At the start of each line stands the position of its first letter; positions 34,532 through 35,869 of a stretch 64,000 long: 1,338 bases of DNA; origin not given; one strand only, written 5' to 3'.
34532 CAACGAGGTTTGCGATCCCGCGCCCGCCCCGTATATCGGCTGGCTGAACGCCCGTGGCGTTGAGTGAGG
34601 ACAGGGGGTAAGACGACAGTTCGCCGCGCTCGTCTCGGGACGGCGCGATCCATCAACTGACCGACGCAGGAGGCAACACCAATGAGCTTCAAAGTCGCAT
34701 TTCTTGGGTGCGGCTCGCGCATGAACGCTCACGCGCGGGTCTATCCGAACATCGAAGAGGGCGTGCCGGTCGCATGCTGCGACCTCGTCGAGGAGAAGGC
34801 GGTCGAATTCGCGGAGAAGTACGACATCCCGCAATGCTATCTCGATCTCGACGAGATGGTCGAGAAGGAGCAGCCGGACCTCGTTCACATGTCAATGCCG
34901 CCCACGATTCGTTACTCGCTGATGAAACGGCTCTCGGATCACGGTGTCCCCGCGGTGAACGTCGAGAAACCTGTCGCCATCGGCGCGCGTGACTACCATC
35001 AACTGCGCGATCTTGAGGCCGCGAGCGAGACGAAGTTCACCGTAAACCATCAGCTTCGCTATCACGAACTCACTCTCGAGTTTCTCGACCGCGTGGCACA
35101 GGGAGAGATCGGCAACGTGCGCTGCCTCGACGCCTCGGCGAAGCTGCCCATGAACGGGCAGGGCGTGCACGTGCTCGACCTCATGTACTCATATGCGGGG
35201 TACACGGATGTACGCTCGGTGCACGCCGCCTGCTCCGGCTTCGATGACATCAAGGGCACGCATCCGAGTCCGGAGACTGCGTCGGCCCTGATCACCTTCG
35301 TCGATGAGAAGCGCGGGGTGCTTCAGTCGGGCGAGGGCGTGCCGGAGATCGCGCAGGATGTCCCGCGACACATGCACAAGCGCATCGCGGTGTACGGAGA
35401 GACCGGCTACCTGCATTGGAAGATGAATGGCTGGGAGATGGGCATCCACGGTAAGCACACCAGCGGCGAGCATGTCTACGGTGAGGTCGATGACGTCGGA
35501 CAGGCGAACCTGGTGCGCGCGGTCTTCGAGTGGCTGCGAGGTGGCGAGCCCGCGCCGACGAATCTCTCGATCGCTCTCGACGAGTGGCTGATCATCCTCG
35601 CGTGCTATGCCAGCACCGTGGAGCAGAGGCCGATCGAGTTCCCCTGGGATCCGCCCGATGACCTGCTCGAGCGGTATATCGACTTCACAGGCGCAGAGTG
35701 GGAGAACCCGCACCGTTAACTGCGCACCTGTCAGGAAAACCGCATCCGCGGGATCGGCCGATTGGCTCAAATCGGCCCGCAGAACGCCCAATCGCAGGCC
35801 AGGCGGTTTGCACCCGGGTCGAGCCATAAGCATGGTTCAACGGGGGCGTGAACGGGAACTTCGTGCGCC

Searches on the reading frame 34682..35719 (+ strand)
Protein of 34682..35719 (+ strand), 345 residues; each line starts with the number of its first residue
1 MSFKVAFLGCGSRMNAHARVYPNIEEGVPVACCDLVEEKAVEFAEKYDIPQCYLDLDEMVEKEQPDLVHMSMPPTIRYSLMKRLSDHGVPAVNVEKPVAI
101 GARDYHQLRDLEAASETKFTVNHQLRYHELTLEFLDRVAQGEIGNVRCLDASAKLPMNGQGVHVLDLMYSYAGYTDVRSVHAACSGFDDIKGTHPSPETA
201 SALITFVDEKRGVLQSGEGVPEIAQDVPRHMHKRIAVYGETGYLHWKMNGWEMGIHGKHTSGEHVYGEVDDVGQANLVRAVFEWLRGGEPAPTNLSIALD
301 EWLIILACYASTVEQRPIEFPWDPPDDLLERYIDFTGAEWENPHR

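Call 33: search_protein_families(library=pfam, proteins=[window:34682-35719:+], max_evalue=0.001)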
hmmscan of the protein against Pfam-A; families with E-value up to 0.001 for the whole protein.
window:34682-35719:+ (345 aa): 2 families
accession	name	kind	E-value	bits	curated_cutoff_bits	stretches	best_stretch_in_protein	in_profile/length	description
PF01408.29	GFO_IDH_MocA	-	5.8e-13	50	24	1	3-123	1-120/120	Oxidoreductase family, NAD-binding Rossmann fold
PF22725.1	GFO_IDH_MocA_C3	-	0.0004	20.8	27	0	157-244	46-123/124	GFO/IDH/MocA C-terminal domain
